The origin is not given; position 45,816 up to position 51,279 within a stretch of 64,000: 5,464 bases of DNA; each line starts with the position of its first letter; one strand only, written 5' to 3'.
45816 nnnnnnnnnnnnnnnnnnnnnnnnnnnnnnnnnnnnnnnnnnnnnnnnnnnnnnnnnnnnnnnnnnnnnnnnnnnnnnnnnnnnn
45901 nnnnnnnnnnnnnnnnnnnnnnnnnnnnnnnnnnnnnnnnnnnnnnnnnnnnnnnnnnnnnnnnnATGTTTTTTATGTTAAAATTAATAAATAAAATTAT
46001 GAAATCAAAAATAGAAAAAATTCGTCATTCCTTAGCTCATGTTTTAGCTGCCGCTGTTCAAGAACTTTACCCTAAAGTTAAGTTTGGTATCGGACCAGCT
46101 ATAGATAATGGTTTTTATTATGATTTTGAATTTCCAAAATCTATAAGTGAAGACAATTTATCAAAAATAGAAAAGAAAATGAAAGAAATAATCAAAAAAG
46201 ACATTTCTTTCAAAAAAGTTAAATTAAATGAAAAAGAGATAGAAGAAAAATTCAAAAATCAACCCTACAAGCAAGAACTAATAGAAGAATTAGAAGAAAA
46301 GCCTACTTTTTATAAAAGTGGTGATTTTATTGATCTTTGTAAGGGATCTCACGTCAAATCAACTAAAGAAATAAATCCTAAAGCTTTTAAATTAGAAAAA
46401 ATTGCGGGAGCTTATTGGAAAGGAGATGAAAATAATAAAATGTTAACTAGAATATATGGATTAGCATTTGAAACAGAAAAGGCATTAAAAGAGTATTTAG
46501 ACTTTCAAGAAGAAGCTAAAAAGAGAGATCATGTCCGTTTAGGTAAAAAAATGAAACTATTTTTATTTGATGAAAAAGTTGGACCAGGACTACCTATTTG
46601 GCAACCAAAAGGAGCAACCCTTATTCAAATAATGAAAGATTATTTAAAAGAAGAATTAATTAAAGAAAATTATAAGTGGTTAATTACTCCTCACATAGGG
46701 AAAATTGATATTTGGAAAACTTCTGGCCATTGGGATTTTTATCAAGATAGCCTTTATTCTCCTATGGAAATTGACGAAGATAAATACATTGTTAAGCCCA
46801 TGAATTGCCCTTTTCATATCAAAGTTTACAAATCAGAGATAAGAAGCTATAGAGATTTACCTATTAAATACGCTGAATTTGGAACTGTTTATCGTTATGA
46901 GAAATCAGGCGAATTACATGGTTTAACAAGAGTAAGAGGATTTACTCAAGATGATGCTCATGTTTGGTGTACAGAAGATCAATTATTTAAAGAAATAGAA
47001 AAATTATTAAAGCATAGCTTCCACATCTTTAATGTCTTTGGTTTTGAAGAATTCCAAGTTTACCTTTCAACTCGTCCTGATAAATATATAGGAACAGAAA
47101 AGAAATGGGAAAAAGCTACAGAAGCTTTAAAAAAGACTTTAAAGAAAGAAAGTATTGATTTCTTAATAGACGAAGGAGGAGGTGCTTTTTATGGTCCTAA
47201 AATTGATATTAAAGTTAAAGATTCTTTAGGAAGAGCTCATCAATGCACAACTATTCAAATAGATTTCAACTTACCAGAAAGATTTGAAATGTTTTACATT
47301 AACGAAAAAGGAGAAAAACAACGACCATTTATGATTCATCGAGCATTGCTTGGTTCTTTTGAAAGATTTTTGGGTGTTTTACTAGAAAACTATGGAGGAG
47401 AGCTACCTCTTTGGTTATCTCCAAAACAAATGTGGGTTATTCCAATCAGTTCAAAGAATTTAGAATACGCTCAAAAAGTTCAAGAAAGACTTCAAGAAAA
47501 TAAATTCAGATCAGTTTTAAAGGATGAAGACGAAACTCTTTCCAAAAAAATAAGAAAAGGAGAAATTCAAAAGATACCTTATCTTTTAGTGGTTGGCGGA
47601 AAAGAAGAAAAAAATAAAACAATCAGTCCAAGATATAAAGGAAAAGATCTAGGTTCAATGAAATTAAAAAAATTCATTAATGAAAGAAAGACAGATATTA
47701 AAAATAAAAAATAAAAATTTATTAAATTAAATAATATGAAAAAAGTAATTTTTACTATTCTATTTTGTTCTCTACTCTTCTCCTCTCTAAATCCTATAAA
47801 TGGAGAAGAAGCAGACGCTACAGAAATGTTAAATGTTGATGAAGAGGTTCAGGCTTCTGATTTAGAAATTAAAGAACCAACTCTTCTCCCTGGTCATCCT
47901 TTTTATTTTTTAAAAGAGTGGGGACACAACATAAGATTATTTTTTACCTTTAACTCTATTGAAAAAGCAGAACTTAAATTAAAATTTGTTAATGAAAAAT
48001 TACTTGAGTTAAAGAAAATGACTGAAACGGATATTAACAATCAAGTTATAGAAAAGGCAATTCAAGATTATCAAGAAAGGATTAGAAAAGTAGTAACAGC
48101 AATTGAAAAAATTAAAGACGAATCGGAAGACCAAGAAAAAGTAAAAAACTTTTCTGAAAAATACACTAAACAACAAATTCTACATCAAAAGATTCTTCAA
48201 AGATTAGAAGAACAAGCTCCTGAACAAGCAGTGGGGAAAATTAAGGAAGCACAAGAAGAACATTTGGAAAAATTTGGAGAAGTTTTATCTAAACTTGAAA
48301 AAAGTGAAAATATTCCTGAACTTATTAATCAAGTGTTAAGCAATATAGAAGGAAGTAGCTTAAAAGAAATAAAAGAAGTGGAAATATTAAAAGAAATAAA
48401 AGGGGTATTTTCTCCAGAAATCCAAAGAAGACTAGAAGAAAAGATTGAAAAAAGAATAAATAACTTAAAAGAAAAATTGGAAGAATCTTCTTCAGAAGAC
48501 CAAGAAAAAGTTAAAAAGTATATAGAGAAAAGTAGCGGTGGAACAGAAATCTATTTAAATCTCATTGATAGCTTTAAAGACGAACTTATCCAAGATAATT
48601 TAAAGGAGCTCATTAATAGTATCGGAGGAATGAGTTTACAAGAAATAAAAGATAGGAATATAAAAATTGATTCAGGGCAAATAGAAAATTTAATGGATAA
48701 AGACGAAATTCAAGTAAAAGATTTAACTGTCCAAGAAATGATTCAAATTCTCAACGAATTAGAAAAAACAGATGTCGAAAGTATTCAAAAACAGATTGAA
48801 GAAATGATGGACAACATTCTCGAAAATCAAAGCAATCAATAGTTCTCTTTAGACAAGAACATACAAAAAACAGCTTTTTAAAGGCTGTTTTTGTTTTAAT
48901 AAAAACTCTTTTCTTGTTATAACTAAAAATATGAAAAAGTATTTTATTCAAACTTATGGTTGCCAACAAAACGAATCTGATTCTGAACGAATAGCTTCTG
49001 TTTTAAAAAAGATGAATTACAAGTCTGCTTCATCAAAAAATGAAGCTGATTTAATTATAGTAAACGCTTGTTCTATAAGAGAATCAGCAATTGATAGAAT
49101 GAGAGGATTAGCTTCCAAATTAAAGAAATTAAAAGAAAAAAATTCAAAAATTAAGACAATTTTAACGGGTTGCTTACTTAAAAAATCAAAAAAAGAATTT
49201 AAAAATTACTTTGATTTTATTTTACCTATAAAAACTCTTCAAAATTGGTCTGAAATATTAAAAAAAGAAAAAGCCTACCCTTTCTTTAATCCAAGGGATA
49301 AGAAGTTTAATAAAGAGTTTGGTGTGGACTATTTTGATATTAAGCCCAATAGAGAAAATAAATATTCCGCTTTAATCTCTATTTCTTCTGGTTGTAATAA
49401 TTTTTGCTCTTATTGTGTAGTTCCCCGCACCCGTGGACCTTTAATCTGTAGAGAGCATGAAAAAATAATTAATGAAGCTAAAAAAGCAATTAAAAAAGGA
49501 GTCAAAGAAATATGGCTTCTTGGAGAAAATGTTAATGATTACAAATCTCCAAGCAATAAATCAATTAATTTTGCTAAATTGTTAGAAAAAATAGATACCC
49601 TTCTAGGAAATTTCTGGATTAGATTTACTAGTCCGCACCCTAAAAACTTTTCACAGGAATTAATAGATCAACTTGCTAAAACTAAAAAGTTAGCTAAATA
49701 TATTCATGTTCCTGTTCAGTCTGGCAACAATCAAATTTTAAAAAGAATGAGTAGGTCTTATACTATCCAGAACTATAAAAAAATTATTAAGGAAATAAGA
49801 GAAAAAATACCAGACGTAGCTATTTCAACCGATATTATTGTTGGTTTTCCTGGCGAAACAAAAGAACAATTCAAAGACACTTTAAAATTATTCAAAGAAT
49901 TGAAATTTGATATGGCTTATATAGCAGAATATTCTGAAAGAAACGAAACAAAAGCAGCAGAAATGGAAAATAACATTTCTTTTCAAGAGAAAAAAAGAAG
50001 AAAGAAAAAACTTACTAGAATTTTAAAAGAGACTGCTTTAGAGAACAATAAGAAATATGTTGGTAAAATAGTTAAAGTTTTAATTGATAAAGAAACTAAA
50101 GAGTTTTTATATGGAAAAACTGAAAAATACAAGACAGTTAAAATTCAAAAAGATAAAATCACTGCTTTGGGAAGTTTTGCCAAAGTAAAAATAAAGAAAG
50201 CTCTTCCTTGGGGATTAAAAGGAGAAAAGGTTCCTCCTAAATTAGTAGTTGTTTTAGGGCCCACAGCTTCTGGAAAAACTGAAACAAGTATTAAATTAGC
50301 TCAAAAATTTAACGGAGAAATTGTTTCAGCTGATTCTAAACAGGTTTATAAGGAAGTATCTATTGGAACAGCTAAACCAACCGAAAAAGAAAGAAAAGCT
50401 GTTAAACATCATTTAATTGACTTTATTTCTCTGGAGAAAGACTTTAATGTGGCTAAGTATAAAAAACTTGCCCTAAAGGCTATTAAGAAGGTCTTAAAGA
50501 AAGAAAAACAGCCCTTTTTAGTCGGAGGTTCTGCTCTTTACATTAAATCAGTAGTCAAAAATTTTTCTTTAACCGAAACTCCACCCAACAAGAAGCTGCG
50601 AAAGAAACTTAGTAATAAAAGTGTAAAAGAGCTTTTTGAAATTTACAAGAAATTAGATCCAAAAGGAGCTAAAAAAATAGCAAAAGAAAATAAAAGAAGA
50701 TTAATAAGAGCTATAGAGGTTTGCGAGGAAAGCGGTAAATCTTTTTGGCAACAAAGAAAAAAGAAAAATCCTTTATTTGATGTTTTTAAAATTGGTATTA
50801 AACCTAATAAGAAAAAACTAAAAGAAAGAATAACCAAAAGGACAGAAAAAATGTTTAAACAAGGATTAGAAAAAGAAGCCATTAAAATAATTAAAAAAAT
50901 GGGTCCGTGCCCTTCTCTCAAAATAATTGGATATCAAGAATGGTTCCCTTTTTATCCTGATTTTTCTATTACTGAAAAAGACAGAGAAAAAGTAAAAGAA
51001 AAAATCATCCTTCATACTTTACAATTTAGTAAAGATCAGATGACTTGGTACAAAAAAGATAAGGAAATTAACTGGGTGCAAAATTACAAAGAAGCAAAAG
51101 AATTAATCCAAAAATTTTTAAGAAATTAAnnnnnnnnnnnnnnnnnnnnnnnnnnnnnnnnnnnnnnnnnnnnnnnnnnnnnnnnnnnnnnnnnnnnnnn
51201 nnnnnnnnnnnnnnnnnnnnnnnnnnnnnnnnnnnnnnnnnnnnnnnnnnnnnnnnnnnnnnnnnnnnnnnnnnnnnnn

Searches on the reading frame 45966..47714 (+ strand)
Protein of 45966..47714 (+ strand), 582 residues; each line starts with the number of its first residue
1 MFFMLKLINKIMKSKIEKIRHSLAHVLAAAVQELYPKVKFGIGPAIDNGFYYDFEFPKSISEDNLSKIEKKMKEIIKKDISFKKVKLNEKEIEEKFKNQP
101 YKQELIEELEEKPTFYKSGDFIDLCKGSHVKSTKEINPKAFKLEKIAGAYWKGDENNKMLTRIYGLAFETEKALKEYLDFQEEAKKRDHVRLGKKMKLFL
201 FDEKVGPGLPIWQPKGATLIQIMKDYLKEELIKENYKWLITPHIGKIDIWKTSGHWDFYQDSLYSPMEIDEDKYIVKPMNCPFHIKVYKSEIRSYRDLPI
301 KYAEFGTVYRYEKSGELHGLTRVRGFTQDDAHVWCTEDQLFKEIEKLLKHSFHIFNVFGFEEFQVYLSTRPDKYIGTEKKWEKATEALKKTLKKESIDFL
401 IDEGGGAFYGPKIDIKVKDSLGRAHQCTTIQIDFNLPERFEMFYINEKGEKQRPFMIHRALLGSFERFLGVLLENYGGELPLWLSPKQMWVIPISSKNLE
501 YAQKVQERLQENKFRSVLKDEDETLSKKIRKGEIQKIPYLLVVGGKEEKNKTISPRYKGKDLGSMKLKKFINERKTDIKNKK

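Call 47: search_protein_families(library=pfam, proteins=[window:45966-47714:+], max_evalue=0.00001)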
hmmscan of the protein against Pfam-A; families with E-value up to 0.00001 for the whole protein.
window:45966-47714:+ (582 aa): 3 families
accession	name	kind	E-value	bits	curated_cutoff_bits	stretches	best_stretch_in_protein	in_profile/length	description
PF00587.30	tRNA-synt_2b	-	1.3e-49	169.1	29.3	1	270-476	6-179/179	tRNA synthetase class II core domain (G, H, P, S and T)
PF03129.25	HGTP_anticodon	-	6.2e-15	55.6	21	1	488-572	1-89/94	Anticodon binding domain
PF07973.19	tRNA_SAD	-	2.1e-13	50.4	24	1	114-164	2-44/44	Threonyl and Alanyl tRNA synthetase second additional domain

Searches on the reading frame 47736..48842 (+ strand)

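Call 47: search_protein_families(library=pfam, proteins=[window:47736-48842:+], max_evalue=0.00001)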
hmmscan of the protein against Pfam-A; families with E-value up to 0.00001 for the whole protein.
window:47736-48842:+ (368 aa): 1 family
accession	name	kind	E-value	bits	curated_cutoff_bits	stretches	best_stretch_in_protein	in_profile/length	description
PF18915.5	DUF5667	-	2.1e-16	60.6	27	1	50-164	2-99/99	Domain of unknown function (DUF5667)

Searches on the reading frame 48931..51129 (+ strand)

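Call 47: search_protein_families(library=pfam, proteins=[window:48931-51129:+], max_evalue=0.00001)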
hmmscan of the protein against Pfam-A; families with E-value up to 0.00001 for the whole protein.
window:48931-51129:+ (732 aa): 5 families
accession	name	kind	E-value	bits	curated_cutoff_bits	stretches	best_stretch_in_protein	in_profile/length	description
PF01715.23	IPPT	-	2.5e-66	224.3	23.6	1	471-710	1-243/243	IPP transferase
PF04055.27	Radical_SAM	-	2.9e-29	102.8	29.5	1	149-320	1-165/166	Radical SAM superfamily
PF00919.26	UPF0004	-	1.4e-22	80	27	1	3-93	1-89/98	Uncharacterized protein family UPF0004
PF01745.22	IPT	-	3.4e-11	43.4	20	1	437-546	2-111/233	Isopentenyl transferase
PF01938.26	TRAM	-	3.7e-09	36.7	21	1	374-434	1-61/61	TRAM domain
